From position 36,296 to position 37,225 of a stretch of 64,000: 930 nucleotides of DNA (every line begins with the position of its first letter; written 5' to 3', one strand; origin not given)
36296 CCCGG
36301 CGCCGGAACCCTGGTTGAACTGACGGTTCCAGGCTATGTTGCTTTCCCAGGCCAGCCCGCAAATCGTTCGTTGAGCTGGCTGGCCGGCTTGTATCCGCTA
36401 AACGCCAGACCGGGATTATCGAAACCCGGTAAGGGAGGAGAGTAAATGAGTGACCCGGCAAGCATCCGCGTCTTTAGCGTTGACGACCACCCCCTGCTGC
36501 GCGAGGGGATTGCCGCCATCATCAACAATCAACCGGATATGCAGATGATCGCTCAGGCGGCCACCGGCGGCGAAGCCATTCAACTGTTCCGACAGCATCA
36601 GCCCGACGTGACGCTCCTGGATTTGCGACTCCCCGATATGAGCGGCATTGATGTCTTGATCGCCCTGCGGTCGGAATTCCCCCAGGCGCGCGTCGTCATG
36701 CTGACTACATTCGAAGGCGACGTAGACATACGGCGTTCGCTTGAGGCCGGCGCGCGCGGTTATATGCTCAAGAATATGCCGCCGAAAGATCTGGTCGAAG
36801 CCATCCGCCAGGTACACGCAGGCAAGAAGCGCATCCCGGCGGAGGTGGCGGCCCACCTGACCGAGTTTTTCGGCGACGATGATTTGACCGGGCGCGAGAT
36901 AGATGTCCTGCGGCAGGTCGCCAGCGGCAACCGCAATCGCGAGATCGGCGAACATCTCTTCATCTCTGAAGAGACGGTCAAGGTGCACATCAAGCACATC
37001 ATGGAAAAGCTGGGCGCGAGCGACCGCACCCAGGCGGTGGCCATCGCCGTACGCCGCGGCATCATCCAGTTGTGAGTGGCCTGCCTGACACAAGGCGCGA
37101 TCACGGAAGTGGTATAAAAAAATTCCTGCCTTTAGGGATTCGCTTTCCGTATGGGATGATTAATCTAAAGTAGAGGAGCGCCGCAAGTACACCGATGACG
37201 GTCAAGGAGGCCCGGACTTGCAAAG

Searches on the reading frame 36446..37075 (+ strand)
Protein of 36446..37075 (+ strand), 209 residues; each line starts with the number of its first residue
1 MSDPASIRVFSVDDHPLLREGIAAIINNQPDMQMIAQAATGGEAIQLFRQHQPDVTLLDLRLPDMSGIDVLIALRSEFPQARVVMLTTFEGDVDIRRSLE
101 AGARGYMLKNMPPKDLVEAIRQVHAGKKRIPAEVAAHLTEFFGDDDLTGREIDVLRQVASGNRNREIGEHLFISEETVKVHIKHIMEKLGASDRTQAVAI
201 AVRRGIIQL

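Call 4: search_protein_families(library=pfam, proteins=[window:36446-37075:+], max_evalue=0.1)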
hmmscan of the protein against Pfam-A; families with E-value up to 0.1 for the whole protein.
window:36446-37075:+ (209 aa): 7 families
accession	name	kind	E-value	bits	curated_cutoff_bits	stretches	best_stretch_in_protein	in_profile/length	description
PF00072.30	Response_reg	-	6.4e-27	94.4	30.2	1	9-121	1-111/111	Response regulator receiver domain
PF00196.25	GerE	-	1.1e-20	73.4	23.5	1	146-201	2-57/57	Bacterial regulatory proteins, luxR family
PF04545.22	Sigma70_r4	-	0.00076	19.4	24.1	1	147-189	5-48/50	Sigma-70, region 4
PF13518.12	HTH_28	-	0.015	15.8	25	1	153-183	4-34/52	Helix-turn-helix domain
PF13384.12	HTH_23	-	0.032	14.5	24.6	0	153-186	9-42/50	Homeodomain-like domain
PF00486.34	Trans_reg_C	-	0.081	13.4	26.2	0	168-200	36-67/77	Transcriptional regulatory protein, C terminal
PF08281.18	Sigma70_r4_2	-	0.1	12.7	25.7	0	164-189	29-54/54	Sigma-70, region 4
